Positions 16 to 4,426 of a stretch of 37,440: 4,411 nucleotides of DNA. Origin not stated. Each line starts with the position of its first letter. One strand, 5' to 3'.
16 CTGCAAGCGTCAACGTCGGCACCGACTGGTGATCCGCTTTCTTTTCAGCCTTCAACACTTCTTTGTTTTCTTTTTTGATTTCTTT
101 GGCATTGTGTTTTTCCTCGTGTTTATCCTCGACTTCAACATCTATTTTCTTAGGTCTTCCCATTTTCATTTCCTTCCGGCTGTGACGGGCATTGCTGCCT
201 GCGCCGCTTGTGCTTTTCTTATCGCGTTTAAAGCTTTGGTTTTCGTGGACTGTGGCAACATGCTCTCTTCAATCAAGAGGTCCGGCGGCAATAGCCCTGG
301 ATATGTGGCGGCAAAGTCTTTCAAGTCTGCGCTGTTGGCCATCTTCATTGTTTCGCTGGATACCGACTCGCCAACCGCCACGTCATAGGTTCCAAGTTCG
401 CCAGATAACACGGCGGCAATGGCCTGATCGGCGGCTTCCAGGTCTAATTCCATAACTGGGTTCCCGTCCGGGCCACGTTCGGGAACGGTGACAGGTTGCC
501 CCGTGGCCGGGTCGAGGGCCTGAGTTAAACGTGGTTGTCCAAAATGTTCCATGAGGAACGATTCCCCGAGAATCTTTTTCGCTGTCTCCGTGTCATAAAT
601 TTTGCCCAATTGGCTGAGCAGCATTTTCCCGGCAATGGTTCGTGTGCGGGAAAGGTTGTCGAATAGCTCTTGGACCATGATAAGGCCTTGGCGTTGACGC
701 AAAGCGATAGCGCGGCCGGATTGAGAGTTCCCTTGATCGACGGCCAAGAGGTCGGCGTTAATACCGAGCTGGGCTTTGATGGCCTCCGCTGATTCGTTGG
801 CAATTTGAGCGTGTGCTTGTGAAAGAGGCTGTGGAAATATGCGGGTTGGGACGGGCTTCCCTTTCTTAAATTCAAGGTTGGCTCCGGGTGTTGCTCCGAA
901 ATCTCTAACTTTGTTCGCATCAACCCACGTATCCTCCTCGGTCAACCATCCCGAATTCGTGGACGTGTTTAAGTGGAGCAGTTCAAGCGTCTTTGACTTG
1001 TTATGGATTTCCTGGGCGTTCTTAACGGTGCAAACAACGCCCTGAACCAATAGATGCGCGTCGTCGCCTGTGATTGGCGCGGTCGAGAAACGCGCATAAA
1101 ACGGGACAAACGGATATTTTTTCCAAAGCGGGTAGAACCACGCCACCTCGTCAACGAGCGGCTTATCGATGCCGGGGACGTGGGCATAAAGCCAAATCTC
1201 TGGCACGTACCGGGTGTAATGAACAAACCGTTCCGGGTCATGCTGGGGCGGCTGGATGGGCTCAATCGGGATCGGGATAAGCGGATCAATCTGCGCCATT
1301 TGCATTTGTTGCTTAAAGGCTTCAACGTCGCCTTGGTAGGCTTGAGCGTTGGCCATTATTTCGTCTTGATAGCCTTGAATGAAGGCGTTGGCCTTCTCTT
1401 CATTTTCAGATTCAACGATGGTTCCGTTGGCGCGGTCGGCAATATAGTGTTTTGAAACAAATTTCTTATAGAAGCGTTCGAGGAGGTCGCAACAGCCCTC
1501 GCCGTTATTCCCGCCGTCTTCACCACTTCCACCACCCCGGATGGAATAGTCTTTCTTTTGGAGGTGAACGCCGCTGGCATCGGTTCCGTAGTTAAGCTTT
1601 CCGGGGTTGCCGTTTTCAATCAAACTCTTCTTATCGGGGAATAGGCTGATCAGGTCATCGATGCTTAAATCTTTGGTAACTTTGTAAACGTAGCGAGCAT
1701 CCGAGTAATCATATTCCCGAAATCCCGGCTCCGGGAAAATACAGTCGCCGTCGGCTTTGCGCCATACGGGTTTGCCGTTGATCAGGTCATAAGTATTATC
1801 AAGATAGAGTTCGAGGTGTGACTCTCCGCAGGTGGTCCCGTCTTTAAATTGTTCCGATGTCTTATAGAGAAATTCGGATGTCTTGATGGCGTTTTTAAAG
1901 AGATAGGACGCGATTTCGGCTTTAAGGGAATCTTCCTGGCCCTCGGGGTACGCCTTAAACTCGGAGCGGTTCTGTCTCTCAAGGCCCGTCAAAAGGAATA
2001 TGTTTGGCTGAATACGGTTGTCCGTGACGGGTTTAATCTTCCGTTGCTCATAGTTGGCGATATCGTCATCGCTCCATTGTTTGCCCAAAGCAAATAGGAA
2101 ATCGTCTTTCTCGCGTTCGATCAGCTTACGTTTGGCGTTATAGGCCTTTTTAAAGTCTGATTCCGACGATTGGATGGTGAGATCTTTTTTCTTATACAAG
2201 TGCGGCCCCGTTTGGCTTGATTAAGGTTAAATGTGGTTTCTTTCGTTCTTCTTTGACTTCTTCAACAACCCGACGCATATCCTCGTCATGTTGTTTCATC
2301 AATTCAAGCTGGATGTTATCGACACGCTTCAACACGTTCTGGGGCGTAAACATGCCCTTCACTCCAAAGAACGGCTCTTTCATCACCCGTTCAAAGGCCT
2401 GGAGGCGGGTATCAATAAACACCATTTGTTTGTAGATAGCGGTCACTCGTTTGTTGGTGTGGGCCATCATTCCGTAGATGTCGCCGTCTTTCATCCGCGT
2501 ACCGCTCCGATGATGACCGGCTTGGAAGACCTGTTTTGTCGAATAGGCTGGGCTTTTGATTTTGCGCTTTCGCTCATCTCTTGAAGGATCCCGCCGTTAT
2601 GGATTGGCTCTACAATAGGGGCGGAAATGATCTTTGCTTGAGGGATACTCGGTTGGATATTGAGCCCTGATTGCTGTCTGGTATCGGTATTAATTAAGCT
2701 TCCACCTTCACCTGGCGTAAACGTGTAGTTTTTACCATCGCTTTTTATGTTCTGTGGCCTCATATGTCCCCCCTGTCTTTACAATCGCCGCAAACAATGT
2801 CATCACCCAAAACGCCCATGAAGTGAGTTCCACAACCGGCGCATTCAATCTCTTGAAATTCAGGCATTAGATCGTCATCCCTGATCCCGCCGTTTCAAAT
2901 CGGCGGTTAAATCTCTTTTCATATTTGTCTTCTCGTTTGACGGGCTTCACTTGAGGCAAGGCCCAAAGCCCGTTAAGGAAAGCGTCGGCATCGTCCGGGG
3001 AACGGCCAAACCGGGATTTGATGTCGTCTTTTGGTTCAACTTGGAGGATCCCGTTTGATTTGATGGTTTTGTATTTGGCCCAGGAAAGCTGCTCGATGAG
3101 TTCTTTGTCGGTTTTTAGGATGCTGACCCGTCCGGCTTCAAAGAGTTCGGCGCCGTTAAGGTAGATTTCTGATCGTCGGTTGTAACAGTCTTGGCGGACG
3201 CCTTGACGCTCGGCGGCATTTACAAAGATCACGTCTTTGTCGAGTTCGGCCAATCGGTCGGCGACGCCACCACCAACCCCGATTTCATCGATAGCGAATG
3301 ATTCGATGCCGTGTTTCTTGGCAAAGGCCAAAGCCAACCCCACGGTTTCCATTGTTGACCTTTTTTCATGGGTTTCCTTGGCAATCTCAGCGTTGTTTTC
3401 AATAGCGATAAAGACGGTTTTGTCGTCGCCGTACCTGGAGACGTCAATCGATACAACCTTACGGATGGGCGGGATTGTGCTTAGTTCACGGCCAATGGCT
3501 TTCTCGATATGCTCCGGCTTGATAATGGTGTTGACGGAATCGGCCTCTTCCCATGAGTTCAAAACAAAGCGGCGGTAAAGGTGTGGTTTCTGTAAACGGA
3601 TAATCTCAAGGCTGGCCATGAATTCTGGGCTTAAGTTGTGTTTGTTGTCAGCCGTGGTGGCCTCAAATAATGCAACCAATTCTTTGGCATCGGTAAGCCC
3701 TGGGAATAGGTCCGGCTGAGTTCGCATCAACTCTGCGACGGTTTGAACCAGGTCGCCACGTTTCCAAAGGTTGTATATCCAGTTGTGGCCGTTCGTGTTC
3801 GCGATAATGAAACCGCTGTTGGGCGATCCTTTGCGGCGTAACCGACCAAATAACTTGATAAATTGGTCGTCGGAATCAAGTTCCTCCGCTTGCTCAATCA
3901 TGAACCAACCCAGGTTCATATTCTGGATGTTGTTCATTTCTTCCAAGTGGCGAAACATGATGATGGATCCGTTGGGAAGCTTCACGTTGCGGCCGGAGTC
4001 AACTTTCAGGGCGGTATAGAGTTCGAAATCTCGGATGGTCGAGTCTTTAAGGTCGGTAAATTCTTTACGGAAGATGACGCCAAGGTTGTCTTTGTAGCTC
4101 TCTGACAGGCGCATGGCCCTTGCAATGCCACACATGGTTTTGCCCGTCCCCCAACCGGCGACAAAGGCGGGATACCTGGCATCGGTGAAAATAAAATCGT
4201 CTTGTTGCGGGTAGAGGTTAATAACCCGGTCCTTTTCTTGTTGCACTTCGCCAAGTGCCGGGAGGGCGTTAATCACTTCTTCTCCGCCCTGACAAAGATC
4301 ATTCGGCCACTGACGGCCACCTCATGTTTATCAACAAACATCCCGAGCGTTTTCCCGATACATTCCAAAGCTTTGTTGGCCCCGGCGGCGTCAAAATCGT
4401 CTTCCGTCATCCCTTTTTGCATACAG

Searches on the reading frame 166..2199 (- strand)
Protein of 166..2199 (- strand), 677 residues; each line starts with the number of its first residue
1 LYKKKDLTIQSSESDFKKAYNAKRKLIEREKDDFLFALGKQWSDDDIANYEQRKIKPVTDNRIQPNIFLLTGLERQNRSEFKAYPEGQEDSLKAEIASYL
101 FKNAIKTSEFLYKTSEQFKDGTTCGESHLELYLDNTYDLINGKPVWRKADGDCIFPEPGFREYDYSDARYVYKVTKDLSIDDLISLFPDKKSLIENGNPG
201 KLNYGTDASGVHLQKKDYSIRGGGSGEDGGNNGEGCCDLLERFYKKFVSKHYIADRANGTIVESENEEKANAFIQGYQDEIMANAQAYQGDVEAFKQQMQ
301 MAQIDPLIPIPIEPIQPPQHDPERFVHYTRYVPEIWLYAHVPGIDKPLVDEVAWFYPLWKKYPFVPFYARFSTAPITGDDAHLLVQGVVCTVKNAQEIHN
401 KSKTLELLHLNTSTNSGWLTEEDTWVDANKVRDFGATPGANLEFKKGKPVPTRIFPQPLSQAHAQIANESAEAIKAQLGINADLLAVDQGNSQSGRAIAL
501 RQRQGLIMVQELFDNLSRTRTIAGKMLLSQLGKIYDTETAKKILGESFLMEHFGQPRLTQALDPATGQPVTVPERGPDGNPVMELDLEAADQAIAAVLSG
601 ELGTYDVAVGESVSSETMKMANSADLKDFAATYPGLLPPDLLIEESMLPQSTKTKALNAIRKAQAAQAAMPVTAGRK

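Call 53: search_protein_families(library=pfam, max_evalue=0.001, proteins=[window:166-2199:-])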
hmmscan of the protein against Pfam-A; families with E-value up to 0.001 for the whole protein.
window:166-2199:- (677 aa): 1 family
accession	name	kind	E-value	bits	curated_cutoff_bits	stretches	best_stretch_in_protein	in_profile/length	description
PF16510.12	P22_portal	-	2e-69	235.1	26.1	1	15-662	3-546/594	Phage P22-like portal protein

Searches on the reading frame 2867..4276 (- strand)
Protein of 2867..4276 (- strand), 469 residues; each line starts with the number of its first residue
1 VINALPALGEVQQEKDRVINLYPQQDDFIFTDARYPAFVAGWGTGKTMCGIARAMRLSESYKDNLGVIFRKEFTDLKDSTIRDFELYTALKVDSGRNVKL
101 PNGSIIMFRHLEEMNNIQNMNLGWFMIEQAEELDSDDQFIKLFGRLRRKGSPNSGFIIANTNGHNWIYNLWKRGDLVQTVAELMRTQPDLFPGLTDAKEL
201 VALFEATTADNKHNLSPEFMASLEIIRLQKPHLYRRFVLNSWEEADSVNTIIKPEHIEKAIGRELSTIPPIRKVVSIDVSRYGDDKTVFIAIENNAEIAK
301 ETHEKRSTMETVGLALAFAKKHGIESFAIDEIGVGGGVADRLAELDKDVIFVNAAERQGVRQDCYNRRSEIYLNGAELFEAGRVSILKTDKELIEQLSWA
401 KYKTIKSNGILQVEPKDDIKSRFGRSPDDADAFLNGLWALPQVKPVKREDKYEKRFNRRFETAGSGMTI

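Call 53: search_protein_families(library=pfam, max_evalue=0.001, proteins=[window:2867-4276:-])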
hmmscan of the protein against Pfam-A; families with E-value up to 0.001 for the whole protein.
window:2867-4276:- (469 aa): 2 families
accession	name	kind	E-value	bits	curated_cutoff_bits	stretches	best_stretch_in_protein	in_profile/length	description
PF04466.19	Terminase_3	-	1.7e-07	31.4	23.2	1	38-235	7-195/201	Phage terminase large subunit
PF03237.21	Terminase_6N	-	1.4e-05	25.3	22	1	38-244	2-202/215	Terminase large subunit, T4likevirus-type, N-terminal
